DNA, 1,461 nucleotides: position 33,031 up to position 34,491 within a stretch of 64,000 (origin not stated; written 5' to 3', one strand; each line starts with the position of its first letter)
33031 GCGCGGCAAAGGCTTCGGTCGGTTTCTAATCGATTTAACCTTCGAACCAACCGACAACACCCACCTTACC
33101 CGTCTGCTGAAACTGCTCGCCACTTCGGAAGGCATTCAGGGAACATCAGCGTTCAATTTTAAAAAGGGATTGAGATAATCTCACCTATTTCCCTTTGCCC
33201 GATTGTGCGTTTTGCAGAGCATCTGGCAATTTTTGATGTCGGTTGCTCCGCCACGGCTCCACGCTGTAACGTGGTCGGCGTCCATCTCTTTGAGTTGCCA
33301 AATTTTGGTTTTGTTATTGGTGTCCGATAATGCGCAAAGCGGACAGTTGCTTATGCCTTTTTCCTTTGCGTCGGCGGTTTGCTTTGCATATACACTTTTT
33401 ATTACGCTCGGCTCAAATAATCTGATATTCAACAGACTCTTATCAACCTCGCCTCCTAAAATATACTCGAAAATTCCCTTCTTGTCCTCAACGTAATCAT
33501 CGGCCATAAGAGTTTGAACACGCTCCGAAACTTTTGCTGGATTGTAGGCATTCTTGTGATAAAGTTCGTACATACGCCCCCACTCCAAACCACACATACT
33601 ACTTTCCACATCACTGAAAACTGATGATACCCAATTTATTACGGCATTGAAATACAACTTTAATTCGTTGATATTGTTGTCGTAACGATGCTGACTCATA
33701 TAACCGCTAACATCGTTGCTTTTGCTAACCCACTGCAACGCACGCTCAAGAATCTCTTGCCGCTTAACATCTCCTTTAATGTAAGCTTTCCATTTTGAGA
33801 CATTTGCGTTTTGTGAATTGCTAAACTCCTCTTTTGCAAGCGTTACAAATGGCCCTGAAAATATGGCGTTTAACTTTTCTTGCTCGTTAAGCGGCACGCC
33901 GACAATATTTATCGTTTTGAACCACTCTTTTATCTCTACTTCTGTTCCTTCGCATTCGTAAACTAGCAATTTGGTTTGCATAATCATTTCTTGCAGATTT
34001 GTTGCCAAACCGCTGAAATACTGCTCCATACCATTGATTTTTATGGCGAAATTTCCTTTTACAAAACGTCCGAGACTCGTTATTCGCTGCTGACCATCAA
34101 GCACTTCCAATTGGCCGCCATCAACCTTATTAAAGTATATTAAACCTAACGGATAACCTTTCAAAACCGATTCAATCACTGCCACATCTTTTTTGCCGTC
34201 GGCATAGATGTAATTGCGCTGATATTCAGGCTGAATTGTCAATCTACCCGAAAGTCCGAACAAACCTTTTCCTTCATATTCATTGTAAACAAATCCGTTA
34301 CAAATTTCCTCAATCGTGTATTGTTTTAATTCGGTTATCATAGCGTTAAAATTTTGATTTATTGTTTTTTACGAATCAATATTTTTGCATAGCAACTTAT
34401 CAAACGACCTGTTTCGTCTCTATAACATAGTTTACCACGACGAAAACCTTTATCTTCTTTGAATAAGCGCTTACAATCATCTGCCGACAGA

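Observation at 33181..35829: Low-GC two-gene insertion: EcoRI-type m6A methyltransferase + DUF262(ParB-like)-HNH nuclease, a candidate non-canonical restriction/defence module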

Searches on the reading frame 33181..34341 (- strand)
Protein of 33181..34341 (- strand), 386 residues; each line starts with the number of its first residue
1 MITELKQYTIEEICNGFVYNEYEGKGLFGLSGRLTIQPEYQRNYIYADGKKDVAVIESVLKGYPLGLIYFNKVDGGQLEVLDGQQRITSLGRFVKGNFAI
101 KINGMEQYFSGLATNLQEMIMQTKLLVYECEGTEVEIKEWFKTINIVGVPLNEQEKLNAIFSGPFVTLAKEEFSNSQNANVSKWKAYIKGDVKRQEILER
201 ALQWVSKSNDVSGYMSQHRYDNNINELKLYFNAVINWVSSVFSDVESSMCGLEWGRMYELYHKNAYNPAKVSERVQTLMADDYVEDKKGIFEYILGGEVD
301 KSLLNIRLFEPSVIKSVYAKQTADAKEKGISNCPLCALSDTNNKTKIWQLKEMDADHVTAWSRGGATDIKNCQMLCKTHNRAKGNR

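Call 3: search_protein_families(library=pfam, proteins=[window:33181-34341:-], max_evalue=0.01)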
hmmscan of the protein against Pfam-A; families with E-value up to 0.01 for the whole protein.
window:33181-34341:- (386 aa): 3 families
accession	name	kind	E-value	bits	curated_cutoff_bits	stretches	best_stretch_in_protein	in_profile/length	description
PF03235.19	GmrSD_N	-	3.5e-20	73.4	33.2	1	35-161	12-198/199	GmrSD restriction endonuclease, N-terminal domain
PF01844.29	HNH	-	8.8e-08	32.6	21.4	1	345-386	11-47/47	HNH endonuclease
PF14279.12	HNH_5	-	0.0004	20.7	27.5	1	351-386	11-46/56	HNH endonuclease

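Call 4: search_protein_families(library=padloc, proteins=[window:33181-34341:-], max_evalue=0.01)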
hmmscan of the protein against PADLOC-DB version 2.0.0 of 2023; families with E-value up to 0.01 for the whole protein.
window:33181-34341:- (386 aa): 7 families
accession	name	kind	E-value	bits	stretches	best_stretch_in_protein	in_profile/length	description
PDLC03418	REase_II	-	2.6e-88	294.7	1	17-385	12-371/372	Type II restriction enzyme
PDLC03877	NsnA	-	9.6e-28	95.5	1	32-310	63-316/385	-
PDLC04027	PD-T4-2_A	-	4.9e-13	46.9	1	32-219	50-261/363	-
PDLC04151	HEC-05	-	3.4e-06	24.1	1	79-106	115-142/600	-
PDLC04150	HEC-05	-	0.00021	18.3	0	38-75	25-61/583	-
PDLC04153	HEC-05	-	0.0004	16.7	0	31-73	18-58/621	-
PDLC04154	HEC-06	-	0.00082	16.1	1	38-91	27-86/569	-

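Call 5: search_protein_families(library=ncbifam, proteins=[window:33181-34341:-], max_evalue=0.01)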
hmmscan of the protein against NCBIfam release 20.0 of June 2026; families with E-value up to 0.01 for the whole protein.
window:33181-34341:- (386 aa): 0 families

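Call 6: find_homologous_proteins(query=window:33181-34341:-, max_evalue=0.00001)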
Query window:33181-34341:- (386 aa): 8000 proteins with E <= 0.00001 among 8000 candidates; the best 120 are listed.
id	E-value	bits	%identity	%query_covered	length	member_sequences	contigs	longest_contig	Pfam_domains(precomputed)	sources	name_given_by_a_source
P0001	1.5e-259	878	100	100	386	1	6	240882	PF01844.30,PF03235.20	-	-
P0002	9.4e-259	876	99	100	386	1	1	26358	PF01844.30,PF03235.20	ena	-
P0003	1.1e-258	875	100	100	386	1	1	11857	PF01844.30,PF03235.20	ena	-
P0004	1.6e-258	875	99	100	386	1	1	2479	PF01844.30,PF03235.20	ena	-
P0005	6.6e-256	866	99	100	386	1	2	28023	PF01844.30,PF03235.20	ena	-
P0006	2.3e-254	861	98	100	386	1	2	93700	PF01844.30,PF03235.20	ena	-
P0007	2.6e-254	861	98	100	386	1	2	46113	PF01844.30,PF03235.20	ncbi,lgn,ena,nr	ncbi:MAG: DUF262 domain-containing protein [Salinivirgaceae bacterium]|nr:DUF262 domain-containing p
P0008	5.8e-254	860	98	100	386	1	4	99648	PF01844.30,PF03235.20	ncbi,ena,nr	ncbi:MAG: DUF262 domain-containing protein [Salinivirgaceae bacterium]|nr:DUF262 domain-containing p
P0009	7.3e-254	860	98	100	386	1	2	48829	PF01844.30,PF03235.20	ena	-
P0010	1.1e-252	856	98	100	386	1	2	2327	PF01844.30,PF03235.20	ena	-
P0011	2.0e-252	855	97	100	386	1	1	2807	PF01844.30,PF03235.20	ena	-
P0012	2.3e-252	855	97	100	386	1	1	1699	PF01844.30,PF03235.20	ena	-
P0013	2.9e-252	854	97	100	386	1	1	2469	PF01844.30,PF03235.20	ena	-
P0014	6.7e-251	850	96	100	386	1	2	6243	PF01844.30,PF03235.20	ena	-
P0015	7.1e-251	850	97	100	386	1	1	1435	PF01844.30,PF03235.20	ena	-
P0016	3.7e-249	844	96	100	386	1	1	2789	PF01844.30,PF03235.20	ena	-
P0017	1.4e-246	836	95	100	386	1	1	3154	PF01844.30,PF03235.20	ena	-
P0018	7.8e-246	833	94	100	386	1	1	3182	PF01844.30,PF03235.20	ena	-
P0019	1.4e-245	832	95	100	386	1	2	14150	PF01844.30,PF03235.20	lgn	-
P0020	2.6e-245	831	95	100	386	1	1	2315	PF01844.30,PF03235.20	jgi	-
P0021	1.2e-239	813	93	100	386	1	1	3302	PF01844.30,PF03235.20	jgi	jgi:hypothetical protein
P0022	2.0e-237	805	91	100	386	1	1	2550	PF01844.30,PF03235.20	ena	-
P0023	6.9e-237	804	92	100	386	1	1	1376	PF01844.30,PF03235.20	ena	-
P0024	3.9e-228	775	88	100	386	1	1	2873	PF01844.30,PF03235.20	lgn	-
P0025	7.6e-227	771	87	100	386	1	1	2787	PF01844.30,PF03235.20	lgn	-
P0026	7.7e-223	757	85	100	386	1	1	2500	PF01844.30,PF03235.20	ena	-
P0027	1.1e-221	754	84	100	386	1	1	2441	PF01844.30,PF03235.20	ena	-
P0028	2.5e-221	752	84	100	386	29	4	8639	PF01844.30,PF03235.20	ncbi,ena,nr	ncbi:MAG: DUF262 domain-containing protein [Salinivirgaceae bacterium]|nr:DUF262 domain-containing p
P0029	2.5e-221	752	84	100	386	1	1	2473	PF01844.30,PF03235.20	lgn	-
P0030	2.6e-221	752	85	100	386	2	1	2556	PF01844.30,PF03235.20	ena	-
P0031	4.4e-221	752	84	100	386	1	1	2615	PF01844.30,PF03235.20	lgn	-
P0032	1.3e-220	750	84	100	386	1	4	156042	PF01844.30,PF03235.20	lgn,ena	-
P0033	2.7e-208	710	80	100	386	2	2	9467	PF01844.30,PF03235.20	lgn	-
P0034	3.0e-194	663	74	100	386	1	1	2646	PF01844.30,PF03235.20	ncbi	-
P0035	3.3e-191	653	73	100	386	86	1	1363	PF01844.30,PF03235.20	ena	-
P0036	8.5e-191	652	72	100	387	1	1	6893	PF01844.30,PF03235.20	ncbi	-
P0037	1.3e-190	651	72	100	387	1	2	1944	PF01844.30,PF03235.20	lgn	-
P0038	1.4e-190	651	73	100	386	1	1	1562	PF01844.30,PF03235.20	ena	-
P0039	2.1e-190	651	73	100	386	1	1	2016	PF01844.30,PF03235.20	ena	-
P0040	2.1e-190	651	73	100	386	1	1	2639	PF01844.30,PF03235.20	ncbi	-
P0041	2.3e-190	651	73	100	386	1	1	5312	PF01844.30,PF03235.20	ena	-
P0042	3.5e-190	650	72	100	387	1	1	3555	PF01844.30,PF03235.20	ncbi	-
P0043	3.6e-190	650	73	100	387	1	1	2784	PF01844.30,PF03235.20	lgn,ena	-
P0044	4.4e-190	650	73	100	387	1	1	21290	PF01844.30,PF03235.20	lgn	-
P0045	5.4e-190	649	73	100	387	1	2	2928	PF01844.30,PF03235.20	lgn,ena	-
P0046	8.2e-190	649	73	100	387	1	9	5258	PF01844.30,PF03235.20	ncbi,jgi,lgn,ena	ncbi:MAG: DUF262 domain-containing protein [Flavobacteriaceae bacterium]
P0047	9.8e-190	649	72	100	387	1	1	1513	PF01844.30,PF03235.20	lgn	-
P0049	1.1e-189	648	73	100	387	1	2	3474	PF01844.30,PF03235.20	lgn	-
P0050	1.2e-189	648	72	100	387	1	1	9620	PF01844.30,PF03235.20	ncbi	-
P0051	1.4e-189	648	73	100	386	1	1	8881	PF01844.30,PF03235.20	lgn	-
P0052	1.4e-189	648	72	98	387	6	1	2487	PF01844.30,PF03235.20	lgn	-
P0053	1.6e-189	648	72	100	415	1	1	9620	PF01844.30,PF03235.20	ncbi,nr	ncbi:MAG: DUF262 domain-containing protein [Anaerolineaceae bacterium]|nr:DUF262 domain-containing p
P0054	1.8e-189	648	72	100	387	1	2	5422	PF01844.30,PF03235.20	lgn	-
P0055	3.4e-189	647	73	100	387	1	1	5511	PF01844.30,PF03235.20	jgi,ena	-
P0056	3.5e-189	647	71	100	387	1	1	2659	PF01844.30,PF03235.20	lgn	-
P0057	3.8e-189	647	74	98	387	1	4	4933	PF01844.30,PF03235.20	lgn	-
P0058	4.3e-189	646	72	100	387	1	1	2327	PF01844.30,PF03235.20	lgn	-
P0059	4.3e-189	646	72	100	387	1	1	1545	PF01844.30,PF03235.20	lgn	-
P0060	5.0e-189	646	73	100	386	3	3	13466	PF01844.30,PF03235.20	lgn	-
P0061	5.1e-189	646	72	100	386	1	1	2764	PF01844.30,PF03235.20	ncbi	-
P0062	5.7e-189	646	73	100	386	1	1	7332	PF01844.30,PF03235.20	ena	-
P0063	5.9e-189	646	72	100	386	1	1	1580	PF01844.30,PF03235.20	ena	-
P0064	7.3e-189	646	72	100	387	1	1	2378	PF01844.30,PF03235.20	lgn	-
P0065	7.8e-189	646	73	98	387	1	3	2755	PF01844.30,PF03235.20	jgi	jgi:hypothetical protein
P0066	9.5e-189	645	73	98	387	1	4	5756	PF01844.30,PF03235.20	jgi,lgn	-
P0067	1.2e-188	645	73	100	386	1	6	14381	PF01844.30,PF03235.20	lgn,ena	-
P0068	1.3e-188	645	74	98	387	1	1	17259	PF01844.30,PF03235.20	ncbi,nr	ncbi:MAG: DUF262 domain-containing protein [Anaerolineaceae bacterium]|nr:DUF262 domain-containing p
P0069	1.3e-188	645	71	100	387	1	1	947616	PF01844.30,PF03235.20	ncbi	-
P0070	1.4e-188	645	72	100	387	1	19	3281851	PF01844.30,PF03235.20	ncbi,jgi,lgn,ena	ncbi:GmrSD restriction endonuclease domain-containing protein [Empedobacter sp. ULE_I140]|jgi:5-meth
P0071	1.4e-188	645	74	98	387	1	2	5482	PF01844.30,PF03235.20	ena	-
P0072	1.5e-188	645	73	100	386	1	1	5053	PF01844.30,PF03235.20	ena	-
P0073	1.6e-188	645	72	100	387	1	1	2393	PF01844.30,PF03235.20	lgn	-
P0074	1.8e-188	644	72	98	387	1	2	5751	PF01844.30,PF03235.20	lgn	-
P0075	1.8e-188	644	73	100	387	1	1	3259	PF01844.30,PF03235.20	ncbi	-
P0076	1.9e-188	644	72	100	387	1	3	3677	PF01844.30,PF03235.20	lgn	-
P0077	1.9e-188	644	72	100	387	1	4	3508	PF01844.30,PF03235.20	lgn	-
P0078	2.0e-188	644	72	98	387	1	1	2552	PF01844.30,PF03235.20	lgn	-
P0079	2.2e-188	644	72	100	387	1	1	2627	PF01844.30,PF03235.20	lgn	-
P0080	2.2e-188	644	73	100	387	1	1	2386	PF01844.30,PF03235.20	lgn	-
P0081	2.2e-188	644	73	98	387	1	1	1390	PF01844.30,PF03235.20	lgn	-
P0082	2.2e-188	644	73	98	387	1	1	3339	PF01844.30,PF03235.20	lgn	-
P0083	2.5e-188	644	73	100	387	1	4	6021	PF01844.30,PF03235.20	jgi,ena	-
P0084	2.6e-188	644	73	97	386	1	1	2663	PF01844.30,PF03235.20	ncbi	-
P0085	2.6e-188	644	73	98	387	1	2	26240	PF01844.30,PF03235.20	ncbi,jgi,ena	ncbi:MAG: DUF262 domain-containing protein [Brumimicrobium sp.]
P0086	2.8e-188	644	72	100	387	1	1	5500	PF01844.30,PF03235.20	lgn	-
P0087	3.0e-188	644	73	98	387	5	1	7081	PF01844.30,PF03235.20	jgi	jgi:hypothetical protein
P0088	3.2e-188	644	72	100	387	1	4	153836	PF01844.30,PF03235.20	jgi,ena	jgi:5-methylcytosine-specific restriction endonuclease McrA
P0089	3.5e-188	643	73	98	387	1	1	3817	PF01844.30,PF03235.20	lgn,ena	-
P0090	3.7e-188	643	72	100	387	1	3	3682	PF01844.30,PF03235.20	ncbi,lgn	-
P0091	3.9e-188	643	73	100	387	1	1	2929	PF01844.30,PF03235.20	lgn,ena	-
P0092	4.1e-188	643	73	98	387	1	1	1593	PF01844.30,PF03235.20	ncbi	-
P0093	4.7e-188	643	73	98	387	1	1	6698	PF01844.30,PF03235.20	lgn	-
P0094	4.9e-188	643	73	100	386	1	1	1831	PF01844.30,PF03235.20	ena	-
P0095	5.1e-188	643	73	100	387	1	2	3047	PF01844.30,PF03235.20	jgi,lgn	-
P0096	5.5e-188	643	73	98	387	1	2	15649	PF01844.30,PF03235.20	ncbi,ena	-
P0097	5.5e-188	643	73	98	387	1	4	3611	PF01844.30,PF03235.20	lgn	-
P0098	7.2e-188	642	72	100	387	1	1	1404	PF01844.30,PF03235.20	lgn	-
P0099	7.6e-188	642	72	100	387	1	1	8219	PF01844.30,PF03235.20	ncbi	ncbi:MAG: hypothetical protein Kow002_12490 [Anaerolineales bacterium]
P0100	7.8e-188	642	72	100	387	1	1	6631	PF01844.30,PF03235.20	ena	-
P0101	7.9e-188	642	73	100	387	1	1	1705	PF01844.30,PF03235.20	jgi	-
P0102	8.4e-188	642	72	100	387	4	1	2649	PF01844.30,PF03235.20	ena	-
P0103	9.2e-188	642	73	100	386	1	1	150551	PF01844.30,PF03235.20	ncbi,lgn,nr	ncbi:MAG: DUF262 domain-containing protein [Bacteroidaceae bacterium]|nr:DUF262 domain-containing pr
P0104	9.8e-188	642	73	98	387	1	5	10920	PF01844.30,PF03235.20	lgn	-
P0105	1.0e-187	642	72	98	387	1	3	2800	PF01844.30,PF03235.20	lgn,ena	-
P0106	1.0e-187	642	73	98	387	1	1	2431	PF01844.30,PF03235.20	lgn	-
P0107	1.1e-187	642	73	100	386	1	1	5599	PF01844.30,PF03235.20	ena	-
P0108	1.2e-187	642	71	100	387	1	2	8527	PF01844.30,PF03235.20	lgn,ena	-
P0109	1.2e-187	642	72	100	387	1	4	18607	PF01844.30,PF03235.20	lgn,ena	-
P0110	1.3e-187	642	73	98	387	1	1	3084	PF01844.30,PF03235.20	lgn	-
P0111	1.5e-187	641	74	98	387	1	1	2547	PF01844.30,PF03235.20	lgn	-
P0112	1.5e-187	641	72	100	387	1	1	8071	PF01844.30,PF03235.20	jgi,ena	-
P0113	1.6e-187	641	73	98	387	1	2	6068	PF01844.30,PF03235.20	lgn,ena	-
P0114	1.6e-187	641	72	100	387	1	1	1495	PF01844.30,PF03235.20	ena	-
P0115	1.7e-187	641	73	98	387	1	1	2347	PF01844.30,PF03235.20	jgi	jgi:hypothetical protein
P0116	1.8e-187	641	73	98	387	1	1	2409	PF01844.30,PF03235.20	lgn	-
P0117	1.8e-187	641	73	98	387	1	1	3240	PF01844.30,PF03235.20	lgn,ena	-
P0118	1.9e-187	641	72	100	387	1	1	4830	PF01844.30,PF03235.20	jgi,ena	jgi:5-methylcytosine-specific restriction endonuclease McrA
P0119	2.0e-187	641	72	98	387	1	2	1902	PF01844.30,PF03235.20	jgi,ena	-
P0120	2.0e-187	641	72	98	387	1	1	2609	PF01844.30,PF03235.20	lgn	-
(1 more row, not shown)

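Call 7: search_solved_structures(query=window:33181-34341:-, max_evalue=1, show_alignments=2)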
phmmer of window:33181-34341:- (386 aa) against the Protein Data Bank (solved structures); distinct sequences matched with E-value up to 1: 7.
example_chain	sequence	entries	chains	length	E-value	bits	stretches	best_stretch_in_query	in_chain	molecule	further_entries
7p9k_A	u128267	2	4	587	0.07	15.4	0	78-104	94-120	DUF262 domain-containing protein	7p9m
7v03_A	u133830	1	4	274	0.22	13.8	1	128-207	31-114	triosephosphate isomerase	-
4obt_A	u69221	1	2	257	0.73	12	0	128-206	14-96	Triosephosphate isomerase, cytosolic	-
6cp8_A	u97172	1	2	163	0.79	11.9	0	162-225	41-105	CdiA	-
6nxs_A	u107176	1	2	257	0.81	11.9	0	128-206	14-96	Triosephosphate isomerase, cytosolic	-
6nxw_A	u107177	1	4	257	0.92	11.7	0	128-206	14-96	Triosephosphate isomerase, cytosolic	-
6nxx_A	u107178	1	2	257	0.93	11.7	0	128-206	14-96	Triosephosphate isomerase, cytosolic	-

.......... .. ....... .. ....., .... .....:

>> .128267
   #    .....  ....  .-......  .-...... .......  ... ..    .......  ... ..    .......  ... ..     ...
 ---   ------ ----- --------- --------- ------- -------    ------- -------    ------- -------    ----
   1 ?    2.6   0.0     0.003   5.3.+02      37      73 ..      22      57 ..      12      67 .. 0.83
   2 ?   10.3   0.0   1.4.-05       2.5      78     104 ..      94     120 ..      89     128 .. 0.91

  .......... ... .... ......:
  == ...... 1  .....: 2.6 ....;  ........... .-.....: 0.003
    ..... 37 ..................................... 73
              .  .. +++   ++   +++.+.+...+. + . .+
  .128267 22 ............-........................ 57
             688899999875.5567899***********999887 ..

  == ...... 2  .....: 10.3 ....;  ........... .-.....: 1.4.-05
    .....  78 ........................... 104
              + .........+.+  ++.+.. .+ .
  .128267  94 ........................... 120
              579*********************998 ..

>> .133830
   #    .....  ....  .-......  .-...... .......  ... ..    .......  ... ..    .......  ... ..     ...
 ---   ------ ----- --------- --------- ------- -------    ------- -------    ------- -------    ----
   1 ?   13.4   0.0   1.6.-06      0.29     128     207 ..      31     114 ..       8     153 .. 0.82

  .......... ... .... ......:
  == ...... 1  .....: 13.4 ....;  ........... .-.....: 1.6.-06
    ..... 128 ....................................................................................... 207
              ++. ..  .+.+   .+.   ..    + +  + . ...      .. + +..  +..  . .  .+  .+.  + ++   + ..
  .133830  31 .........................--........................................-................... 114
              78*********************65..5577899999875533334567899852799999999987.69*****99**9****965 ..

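Call 10: search_dna_similar(query=window:33181-34341:-, collection=plasmids, mode=protein, max_rows=25)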
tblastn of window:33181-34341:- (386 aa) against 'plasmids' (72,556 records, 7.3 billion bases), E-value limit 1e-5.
Records with a match: 156; places in all: 160; records where one place covers at least 80% of the query: 43.
Best place of each record, by identity: 60-80% 23; <60% 133.
By first word of the organism name: Klebsiella 48; Enterococcus 12; Escherichia 7; Acinetobacter 7; Rhodococcus 4; Apilactobacillus 3; Variovorax 3; Rhizobium 3; Burkholderia 3; Campylobacter 3; and 51 more.
By predicted mobility (MOB-suite, as given by PLSDB): conjugative 79; non-mobilizable 54; mobilizable 23.
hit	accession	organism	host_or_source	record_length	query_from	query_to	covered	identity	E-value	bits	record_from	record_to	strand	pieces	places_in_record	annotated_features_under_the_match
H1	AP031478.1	Moraxella osloensis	Homo sapiens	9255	1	386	100%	66.3%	2e-174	546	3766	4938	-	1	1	hypothetical protein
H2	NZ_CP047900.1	Pseudarthrobacter psychrotolerans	Single cell,Antarctic soil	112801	3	386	99%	63.3%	2e-161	508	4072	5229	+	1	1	DUF262 domain-containing protein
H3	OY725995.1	Phocaeicola massiliensis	-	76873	7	386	98%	63.7%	2e-165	520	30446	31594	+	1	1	record has no annotation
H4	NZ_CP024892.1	Rhodococcus ruber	cell culture,activated sludge from ...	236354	3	386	99%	62.7%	1e-160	506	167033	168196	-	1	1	DUF262 domain-containing protein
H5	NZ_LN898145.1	Paucilactobacillus oligofermentans DSM 15707 = LMG 22743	-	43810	1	385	100%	62.4%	1e-156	495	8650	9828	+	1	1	DUF262 domain-containing protein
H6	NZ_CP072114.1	Yimella sp. cx-51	Procambus clarkii,intestinal contents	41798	3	386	99%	62.4%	2e-158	500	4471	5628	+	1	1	DUF262 domain-containing protein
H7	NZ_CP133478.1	Leuconostoc mesenteroides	Homo sapiens,cell culture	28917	1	385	100%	62.2%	8e-153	484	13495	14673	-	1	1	DUF262 domain-containing protein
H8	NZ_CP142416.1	Enterococcus faecium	Bovine,milk sample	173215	3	386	99%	62.3%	2e-162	511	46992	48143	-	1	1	DUF262 domain-containing protein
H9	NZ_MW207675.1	Enterococcus faecium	-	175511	3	386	99%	62.3%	2e-162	511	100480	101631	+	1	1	DUF262 domain-containing protein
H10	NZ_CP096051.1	Enterococcus faecium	piglet,cell culture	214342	3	386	99%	62.3%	2e-162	511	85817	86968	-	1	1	DUF262 domain-containing protein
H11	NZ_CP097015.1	Enterococcus faecium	whole organism,pet food (BARF)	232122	3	386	99%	62.3%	2e-162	511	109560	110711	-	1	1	DUF262 domain-containing protein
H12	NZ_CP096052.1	Enterococcus faecium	nursery pig,cell culture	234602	3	386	99%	62.3%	2e-162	511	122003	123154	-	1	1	DUF262 domain-containing protein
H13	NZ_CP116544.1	Enterococcus faecium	Bos taurus,whole organism,fecal sample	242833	3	386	99%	62.3%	2e-162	511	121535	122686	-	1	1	DUF262 domain-containing protein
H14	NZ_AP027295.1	Enterococcus faecium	Bacteria,excrement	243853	3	386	99%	62.3%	2e-162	511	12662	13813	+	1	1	DUF262 domain-containing protein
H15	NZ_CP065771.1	Enterococcus faecium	Homo sapiens,Digestive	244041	3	386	99%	62.3%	2e-162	511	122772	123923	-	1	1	DUF262 domain-containing protein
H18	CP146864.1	Pediococcus pentosaceus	-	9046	1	385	100%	61.5%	1e-156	494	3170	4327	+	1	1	DUF262 domain-containing protein | adenine-specific methyltransferase EcoRI family protein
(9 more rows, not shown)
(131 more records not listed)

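Call 11: search_dna_similar(query=window:33181-34341:-, collection=phages, mode=protein, max_rows=25)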
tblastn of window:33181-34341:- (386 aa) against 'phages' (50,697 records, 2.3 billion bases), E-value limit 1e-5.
Records with a match: 148; places in all: 148; records where one place covers at least 80% of the query: 4.
Best place of each record, by identity: 60-80% 3; <60% 145.
By first word of the organism name: Propionibacterium 49; Escherichia 46; Cutibacterium 20; Erwinia 6; Vibrio 5; Enterobacteria 5; Shigella 4; Flavobacterium 2; Bacteriophage 2; Krischvirus 2; and 7 more.
By host as written in the record: Propionibacterium acnes 25; Escherichia coli 20; Cutibacterium acnes 19; - 11; Propionibacterium acnes ATCC 6919 8; Cutibacterium acnes ATCC 6919 7; Escherichia coli str. K-12 substr. MG1655 6; Flavobacterium sp. LMO6 2; and 39 more.
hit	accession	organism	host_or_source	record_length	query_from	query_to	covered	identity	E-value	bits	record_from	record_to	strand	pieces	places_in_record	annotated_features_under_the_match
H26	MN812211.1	Flavobacterium phage vB_FspS_laban6-1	Flavobacterium sp. LMO6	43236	9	386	98%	68.9%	1e-176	550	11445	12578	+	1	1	HNH endonuclease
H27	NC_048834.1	Flavobacterium phage vB_FspS_laban6-1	Flavobacterium sp. LMO6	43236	9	386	98%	68.9%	1e-176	550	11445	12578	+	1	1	DUF262 domain-containing protein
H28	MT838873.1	Bacteriophage sp.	human fecal samples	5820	8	386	98%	64.8%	5e-171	528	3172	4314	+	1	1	record has no annotation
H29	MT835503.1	Bacteriophage sp.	human fecal samples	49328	1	385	100%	38.5%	4e-80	273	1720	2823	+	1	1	record has no annotation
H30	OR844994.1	Staphylococcus phage SA 1306 Kay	Staphylococcus aureus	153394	183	385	53%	46.6%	8e-46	174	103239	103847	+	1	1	record has no annotation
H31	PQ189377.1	Vibrio phage 10N.286.55.E6_PE002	Vibrio cyclitrophicus 10N.286.55.E6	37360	34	206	45%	31.2%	2e-7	59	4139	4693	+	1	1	hypothetical protein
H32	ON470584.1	Escherichia phage vB_EcoM-689R6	Escherichia coli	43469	34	165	34%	32.2%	2e-7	59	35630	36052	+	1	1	DUF262 domain-containing protein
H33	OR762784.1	Vibrio phage L9-1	Vibrio sp.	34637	34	164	34%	29.9%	5e-7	58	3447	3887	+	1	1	hypothetical protein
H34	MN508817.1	Yersinia phage JC221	Yersinia pestis EV76-CN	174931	31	156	33%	30.1%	4e-6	55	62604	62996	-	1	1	hypothetical protein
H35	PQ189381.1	Vibrio phage 10N.286.55.E8_PE004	Vibrio cyclitrophicus 10N.286.55.E8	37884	36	163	33%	29.4%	7e-8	61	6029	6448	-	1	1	hypothetical protein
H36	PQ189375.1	Vibrio phage 10N.286.55.C7_PE004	Vibrio cyclitrophicus 10N.286.55.C7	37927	36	163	33%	29.4%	8e-8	61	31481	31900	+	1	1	hypothetical protein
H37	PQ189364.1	Vibrio phage 10N.286.55.A5_PE003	Vibrio cyclitrophicus 10N.286.55.A5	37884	36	163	33%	29.2%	9e-8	60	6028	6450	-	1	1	hypothetical protein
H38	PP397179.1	Morganella phage vB_Mm5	Morganella morganii 5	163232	30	160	34%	27.5%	6e-8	61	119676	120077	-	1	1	hypothetical protein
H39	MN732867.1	Erwinia phage Hena1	Erwinia amylovora 1/79Sm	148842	39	156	31%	30.4%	2e-8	62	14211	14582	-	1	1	hypothetical protein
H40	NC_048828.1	Erwinia phage Hena1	Erwinia amylovora 1/79Sm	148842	39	156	31%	30.4%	2e-8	62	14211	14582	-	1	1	hypothetical protein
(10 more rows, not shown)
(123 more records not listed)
